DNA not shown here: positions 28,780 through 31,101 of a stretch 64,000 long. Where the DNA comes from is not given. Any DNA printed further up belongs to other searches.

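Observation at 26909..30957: Apparently perfect 1675-bp tandem direct repeat: two hyuB-like genes with identical cores and divergent tails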

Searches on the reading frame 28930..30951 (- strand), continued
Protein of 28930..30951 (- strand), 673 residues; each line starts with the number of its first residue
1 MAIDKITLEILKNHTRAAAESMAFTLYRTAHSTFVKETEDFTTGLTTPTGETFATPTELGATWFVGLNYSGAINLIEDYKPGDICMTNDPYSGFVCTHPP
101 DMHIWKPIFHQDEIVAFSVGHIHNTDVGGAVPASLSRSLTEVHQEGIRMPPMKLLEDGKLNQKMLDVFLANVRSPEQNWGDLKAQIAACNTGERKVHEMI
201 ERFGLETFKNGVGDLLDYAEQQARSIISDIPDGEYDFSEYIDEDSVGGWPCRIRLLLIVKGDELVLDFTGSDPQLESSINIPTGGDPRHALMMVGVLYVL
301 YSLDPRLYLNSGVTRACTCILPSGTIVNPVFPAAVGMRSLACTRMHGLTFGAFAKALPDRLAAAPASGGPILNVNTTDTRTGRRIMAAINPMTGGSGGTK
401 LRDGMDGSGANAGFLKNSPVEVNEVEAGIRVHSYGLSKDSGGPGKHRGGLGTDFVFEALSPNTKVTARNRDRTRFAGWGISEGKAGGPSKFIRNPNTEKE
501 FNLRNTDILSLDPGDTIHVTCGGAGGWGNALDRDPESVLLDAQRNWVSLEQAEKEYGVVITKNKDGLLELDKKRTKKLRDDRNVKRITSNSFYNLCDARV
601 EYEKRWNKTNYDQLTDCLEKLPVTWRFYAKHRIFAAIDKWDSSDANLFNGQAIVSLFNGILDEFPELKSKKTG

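Call 14: find_related_loci(query=window:28930-30951:-, collection=genome_contigs, flank=6000)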
Query window:28930-30951:- (673 aa) in genome_contigs; peptide patterns used: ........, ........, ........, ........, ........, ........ (x = any residue, [..] = any of these).
127 stretches matched a pattern; 87 encode a relative of the query (tblastn E <= 1e-3); the best 80 are kept; 79 distinct loci.
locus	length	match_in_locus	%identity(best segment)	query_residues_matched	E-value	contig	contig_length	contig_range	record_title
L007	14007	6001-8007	90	1-669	0e+0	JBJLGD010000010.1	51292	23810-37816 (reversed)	MAG: Paracoccaceae bacterium isolate LRMED-273 Rhodobacteraceae-LRMED-273-C1869, whole genome shotgun sequence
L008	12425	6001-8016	84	1-672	0e+0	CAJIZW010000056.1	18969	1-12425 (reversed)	MAG: uncultured Rhodobacteraceae bacterium isolate FRAM18_bin084 genome assembly, contig: FRAM17_bin084-56, whole genome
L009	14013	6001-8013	85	1-671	0e+0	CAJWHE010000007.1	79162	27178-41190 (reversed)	MAG TPA_asm: uncultured Rhodobacteraceae bacterium isolate ERR599122_bin.26_MetaBAT_v2.12.1_MAG genome assembly, contig:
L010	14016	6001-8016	84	1-672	0e+0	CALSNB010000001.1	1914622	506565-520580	MAG: uncultured Rhodobacteraceae bacterium isolate F_MB192_1 genome assembly, contig: contig_1022_F_MB192, whole genome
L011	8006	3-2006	83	4-671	0e+0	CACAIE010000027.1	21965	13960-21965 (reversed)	uncultured SAR116 cluster alpha proteobacterium isolate AG-343-K16 genome assembly, contig: AG-343-K16_NODE_27, whole ge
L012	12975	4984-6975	75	1-667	0e+0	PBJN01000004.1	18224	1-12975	MAG: Porticoccaceae bacterium isolate SP293 27528, whole genome shotgun sequence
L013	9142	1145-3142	71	1-669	0e+0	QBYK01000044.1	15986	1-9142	SAR116 cluster bacterium AG-325-I21 Ga0172094_1044, whole genome shotgun sequence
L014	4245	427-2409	72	1-667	0e+0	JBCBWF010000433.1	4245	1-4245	MAG: Pseudomonadota bacterium isolate J06648_13 k141_122086_length_4245_cov_14.0000, whole genome shotgun sequence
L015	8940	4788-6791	72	1-670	0e+0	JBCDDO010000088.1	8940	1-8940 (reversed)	MAG: Pseudomonadota bacterium isolate P01_G01_bin.42 k141_960232_length_8940_cov_22.8043, whole genome shotgun sequence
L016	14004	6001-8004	71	1-671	0e+0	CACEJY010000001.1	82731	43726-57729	uncultured SAR116 cluster alpha proteobacterium isolate AG-390-P06 genome assembly, contig: AG-390-P06_NODE_1, whole gen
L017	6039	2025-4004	70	1-668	0e+0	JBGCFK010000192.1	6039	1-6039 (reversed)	MAG: Paracoccaceae bacterium isolate SGMAG-23 contig192, whole genome shotgun sequence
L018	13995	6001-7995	70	1-673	0e+0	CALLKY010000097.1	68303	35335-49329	MAG: uncultured Alphaproteobacteria bacterium isolate S4_Bin_METABAT__173_1 genome assembly, contig: c_000001668528, who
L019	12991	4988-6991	72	1-670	0e+0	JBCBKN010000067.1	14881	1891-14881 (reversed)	MAG: Pseudomonadota bacterium isolate J06627_25 k141_500131_length_14881_cov_27.3590, whole genome shotgun sequence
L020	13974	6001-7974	73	1-667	0e+0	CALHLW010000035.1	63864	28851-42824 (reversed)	MAG: uncultured Neomegalonema sp. isolate R2_Bin_Bin_77_1 genome assembly, contig: c_000000430696, whole genome shotgun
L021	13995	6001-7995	70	1-673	0e+0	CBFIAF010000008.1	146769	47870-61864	MAG: Alphaproteobacteria bacterium isolate Co_bin_507_permissive genome assembly, contig: Co_bin_507_permissive_c8, whol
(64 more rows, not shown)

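Call 18: search_solved_structures(query=window:28930-30951:-, max_evalue=0.001, show_alignments=1)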
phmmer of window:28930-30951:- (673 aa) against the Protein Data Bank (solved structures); distinct sequences matched with E-value up to 0.001: 5.
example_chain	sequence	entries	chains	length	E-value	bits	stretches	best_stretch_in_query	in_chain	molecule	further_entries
7hk5_A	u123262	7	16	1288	1.5e-68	235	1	6-580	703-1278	N-methylhydantoinase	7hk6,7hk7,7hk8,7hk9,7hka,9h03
6yra_B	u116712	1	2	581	1.5e-60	208.6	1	3-563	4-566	Hydantoinase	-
5l9w_A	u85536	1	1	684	1.2e-33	119.7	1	78-458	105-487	Acetophenone carboxylase delta subunit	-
5m45_A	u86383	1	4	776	2e-13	52.8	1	80-454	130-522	Acetone carboxylase alpha subunit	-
5svb_A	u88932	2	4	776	2.9e-13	52.3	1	80-454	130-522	Acetone carboxylase alpha subunit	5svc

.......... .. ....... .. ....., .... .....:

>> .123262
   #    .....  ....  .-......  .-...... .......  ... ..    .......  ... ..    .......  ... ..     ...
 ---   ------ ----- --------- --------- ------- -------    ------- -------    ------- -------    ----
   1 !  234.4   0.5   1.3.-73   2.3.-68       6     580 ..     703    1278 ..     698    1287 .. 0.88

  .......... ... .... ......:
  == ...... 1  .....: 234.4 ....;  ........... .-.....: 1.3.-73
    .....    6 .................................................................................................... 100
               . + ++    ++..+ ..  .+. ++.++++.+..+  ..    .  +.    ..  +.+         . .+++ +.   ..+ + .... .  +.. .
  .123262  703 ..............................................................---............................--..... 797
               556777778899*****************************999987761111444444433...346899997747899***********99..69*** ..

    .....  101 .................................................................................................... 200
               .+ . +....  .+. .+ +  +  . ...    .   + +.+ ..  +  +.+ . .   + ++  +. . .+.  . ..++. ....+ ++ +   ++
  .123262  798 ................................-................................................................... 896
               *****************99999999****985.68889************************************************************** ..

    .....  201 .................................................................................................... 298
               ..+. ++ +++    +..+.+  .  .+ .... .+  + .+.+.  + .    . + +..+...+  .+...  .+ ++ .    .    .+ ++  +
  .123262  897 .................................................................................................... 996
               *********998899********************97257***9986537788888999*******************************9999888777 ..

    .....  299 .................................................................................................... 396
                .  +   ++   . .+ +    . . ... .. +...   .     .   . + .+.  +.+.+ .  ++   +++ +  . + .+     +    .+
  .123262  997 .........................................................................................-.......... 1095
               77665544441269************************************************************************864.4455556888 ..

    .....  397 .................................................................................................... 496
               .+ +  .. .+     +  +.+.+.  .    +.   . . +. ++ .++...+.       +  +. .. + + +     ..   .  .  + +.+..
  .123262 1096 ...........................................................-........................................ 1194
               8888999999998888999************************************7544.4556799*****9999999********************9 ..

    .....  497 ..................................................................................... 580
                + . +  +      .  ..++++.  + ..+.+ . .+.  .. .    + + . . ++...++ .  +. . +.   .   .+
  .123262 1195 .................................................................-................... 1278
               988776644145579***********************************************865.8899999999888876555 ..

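Call 20: find_related_loci(query=window:28930-30951:-, collection=metagenome_contigs, flank=5000)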
Query window:28930-30951:- (673 aa) in metagenome_contigs; peptide patterns used: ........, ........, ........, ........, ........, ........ (x = any residue, [..] = any of these).
105 stretches matched a pattern; 57 encode a relative of the query (tblastn E <= 1e-3); 56 distinct loci.
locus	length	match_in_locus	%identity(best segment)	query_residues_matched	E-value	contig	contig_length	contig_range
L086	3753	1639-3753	97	1-673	0e+0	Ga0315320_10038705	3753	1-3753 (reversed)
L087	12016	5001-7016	84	1-672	0e+0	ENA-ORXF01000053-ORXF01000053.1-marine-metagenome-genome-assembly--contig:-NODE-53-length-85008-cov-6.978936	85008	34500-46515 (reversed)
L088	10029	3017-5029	84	1-671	0e+0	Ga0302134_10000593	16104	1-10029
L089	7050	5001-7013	85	1-671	0e+0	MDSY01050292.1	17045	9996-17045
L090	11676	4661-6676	84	1-672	0e+0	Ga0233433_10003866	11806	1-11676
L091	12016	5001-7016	84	1-672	0e+0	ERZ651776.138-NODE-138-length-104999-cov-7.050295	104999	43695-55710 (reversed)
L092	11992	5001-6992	75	1-667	0e+0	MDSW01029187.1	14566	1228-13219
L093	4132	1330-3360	73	1-669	0e+0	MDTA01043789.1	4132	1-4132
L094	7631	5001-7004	70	1-671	0e+0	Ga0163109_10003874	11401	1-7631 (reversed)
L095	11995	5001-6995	70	1-673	0e+0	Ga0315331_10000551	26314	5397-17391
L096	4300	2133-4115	73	1-667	0e+0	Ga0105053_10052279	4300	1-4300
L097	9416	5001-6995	70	1-673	0e+0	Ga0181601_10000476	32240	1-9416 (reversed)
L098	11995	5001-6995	70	1-673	0e+0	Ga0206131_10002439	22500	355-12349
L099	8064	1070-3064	70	1-673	0e+0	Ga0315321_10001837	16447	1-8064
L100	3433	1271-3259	71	2-667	0e+0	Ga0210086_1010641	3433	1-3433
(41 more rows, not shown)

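Call 37: predict_structure(alignment_id=A1)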
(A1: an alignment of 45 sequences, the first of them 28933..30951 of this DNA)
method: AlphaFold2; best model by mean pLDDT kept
length: 673 residues; sequences in the alignment: 45
mean_pLDDT: 69.4   pTM: 0.73
mean pLDDT of the five models: 69.4, 68.0, 67.0, 66.7, 64.6
residues with pLDDT >= 90: 106; 70-90: 285; 50-70: 131; < 50: 151
segments of 3 or more residues with pLDDT < 50: 1-3, 13-42, 55-65, 92-99, 125-146, 277-285, 323-341, 366-369, 385-392, 394-397, 405-421, 468-471, 478-480, 671-673
pLDDT, mean of each block of 10 residues (from residue 1): 50 47 33 28 69 48 56 87 82 47 85 86 48 32 50 89 85 68 78 81 82 76 90 87 61 86 87 58 47 72 70 78 40 34 66 82 53 54 50 48 47 30 62 78 79 80 61 51 64 86 66 85 75 91 89 94 93 95 72 77 86 87 78 89 90 95 84 42
secondary structure, 60 per line:
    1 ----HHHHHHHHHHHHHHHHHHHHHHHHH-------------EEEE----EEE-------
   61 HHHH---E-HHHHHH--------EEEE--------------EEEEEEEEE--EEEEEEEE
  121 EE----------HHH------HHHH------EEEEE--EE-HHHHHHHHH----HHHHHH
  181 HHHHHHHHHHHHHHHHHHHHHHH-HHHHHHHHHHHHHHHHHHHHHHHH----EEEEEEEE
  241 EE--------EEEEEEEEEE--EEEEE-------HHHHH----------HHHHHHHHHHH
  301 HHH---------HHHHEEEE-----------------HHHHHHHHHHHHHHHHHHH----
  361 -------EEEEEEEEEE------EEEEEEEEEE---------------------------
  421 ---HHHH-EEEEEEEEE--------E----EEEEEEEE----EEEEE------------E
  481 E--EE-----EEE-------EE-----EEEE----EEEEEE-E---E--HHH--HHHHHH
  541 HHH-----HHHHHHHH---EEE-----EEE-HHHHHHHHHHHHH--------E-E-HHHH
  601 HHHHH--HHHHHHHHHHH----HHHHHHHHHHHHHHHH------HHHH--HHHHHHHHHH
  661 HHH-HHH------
elements in order (helices of 4 or more, strands of 3 or more residues): H5-29 E43-46 E51-53 H61-64 H70-75 E84-87 E102-110 E113-122 H142-145 E152-156 H162-170 H175-203 H205-228 E233-242 E251-260 E263-267 H275-279 H290-303 H313-316 E317-320 H338-356 E368-377 E384-393 H424-427 E429-437 E451-458 E463-467 E491-493 E508-511 E516-521 H535-543 H549-556 E560-562 E568-570 H572-584 H597-605 H608-618 H623-638 H645-648 H651-663

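Call 43: fold_search(model_id=the predicted structure, library=pdb)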
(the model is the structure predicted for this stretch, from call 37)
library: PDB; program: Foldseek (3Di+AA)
matches with E <= 10: 447; with E <= 0.001: 7
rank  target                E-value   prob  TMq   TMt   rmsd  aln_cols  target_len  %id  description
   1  9h03_A                8.8e-34  1.00  0.69  0.38   5.1       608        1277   27  NMHase, dihydrouridine, 2.1A, CC_mask=0.7859 (released 2025-10-15)
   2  6yra_B                3.8e-29  1.00  0.62  0.71   5.6       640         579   25  Crystal structure of ATP-dependent caprolactamase from Pseudomonas jessenii (released 2021-04-21)
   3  5l9w_A                4.2e-29  1.00  0.67  0.66   5.7       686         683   21  Crystal structure of the Apc core complex (released 2017-01-18)
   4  5m45_A                5.2e-26  1.00  0.67  0.60   7.2       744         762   16  Structure of Acetone Carboxylase purified from Xanthobacter autotrophicus (released 2017-08-09)
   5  5svc_A                9.7e-26  1.00  0.66  0.59   7.1       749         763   17  Mechanism of ATP-Dependent Acetone Carboxylation, Acetone Carboxylase nucleotide-free structure (released 2017-08-09)
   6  5svb_D                1.1e-24  1.00  0.64  0.59   7.9       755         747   16  Mechanism of ATP-Dependent Acetone Carboxylation, Acetone Carboxylase AMP bound structure (released 2017-08-09)
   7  5svb_A                2.0e-24  1.00  0.63  0.57   8.6       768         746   16  Mechanism of ATP-Dependent Acetone Carboxylation, Acetone Carboxylase AMP bound structure (released 2017-08-09)
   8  5nro_A                8.7e-02  0.04  0.08  0.09  27.6       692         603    9  Structure of full-length DnaK with bound J-domain (released 2018-01-17)
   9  7krt_A                1.3e-01  0.04  0.08  0.09  26.0       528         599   10  Restraining state of a truncated Hsp70 DnaK (released 2021-09-15)
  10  7ko2_B                1.6e-01  0.04  0.08  0.09  25.4       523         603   10  Restraining state of near full-length Hsp70 DnaK (released 2021-09-15)
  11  8d2j_D                2.5e-01  0.03  0.08  0.10  23.4       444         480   12  A novel insecticidal protein from ferns IPD113_Cow. (released 2023-11-08)
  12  9nj8_B                2.6e-01  0.38  0.11  0.29  11.6       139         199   12  Crystal structure of apo Vibrio cholerae CqsR with D198N mutation (released 2025-07-02)
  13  6s8v_D                3.1e-01  0.20  0.07  0.11   8.1       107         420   13  Structure of the high affinity Anticalin P3D11 in complex with the human CD98 heavy chain ectodomain (released 2020-03-04)
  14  4bwi_B                3.8e-01  0.08  0.10  0.15  21.6       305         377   10  Structure of the phytochrome Cph2 from Synechocystis sp. PCC6803 (released 2013-10-30)
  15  7w2g_B                4.9e-01  0.06  0.06  0.13  10.7       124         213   11  An open-like conformation of the sigma-1 receptor from Xenopus laevis complexed with PRE084 by soaking (released 2022-03-16)
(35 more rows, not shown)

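Call 45: find_encoding_contigs(protein=P0002, flank=10000, max_places=4)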
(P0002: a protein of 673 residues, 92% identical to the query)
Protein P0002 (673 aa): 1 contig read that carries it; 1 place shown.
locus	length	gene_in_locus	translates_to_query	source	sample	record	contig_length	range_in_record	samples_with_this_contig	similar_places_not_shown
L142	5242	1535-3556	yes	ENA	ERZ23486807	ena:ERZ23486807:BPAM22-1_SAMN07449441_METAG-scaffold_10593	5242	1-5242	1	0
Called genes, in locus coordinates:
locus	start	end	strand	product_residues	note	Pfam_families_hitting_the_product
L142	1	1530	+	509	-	?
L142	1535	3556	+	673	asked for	PF02538:Hydantoinase_B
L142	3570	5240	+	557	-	?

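Call 46: find_encoding_contigs(protein=P0006, flank=10000, max_places=4)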
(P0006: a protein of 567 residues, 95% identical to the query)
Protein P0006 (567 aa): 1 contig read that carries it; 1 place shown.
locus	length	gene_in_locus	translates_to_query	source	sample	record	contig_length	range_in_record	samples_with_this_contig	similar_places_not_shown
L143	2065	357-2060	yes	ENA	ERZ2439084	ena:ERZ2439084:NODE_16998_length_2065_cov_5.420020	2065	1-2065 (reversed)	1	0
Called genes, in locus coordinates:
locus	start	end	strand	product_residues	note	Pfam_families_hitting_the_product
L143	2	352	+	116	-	?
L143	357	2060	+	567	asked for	PF02538:Hydantoinase_B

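Call 47: find_encoding_contigs(protein=P0004, flank=10000, max_places=4)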
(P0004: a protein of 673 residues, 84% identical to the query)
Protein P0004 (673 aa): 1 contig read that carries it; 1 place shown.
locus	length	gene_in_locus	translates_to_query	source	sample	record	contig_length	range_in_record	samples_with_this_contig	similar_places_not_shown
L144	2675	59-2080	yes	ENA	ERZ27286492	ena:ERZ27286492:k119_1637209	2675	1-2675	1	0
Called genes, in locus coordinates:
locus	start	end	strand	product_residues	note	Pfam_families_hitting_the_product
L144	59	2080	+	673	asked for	PF02538:Hydantoinase_B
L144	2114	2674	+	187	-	?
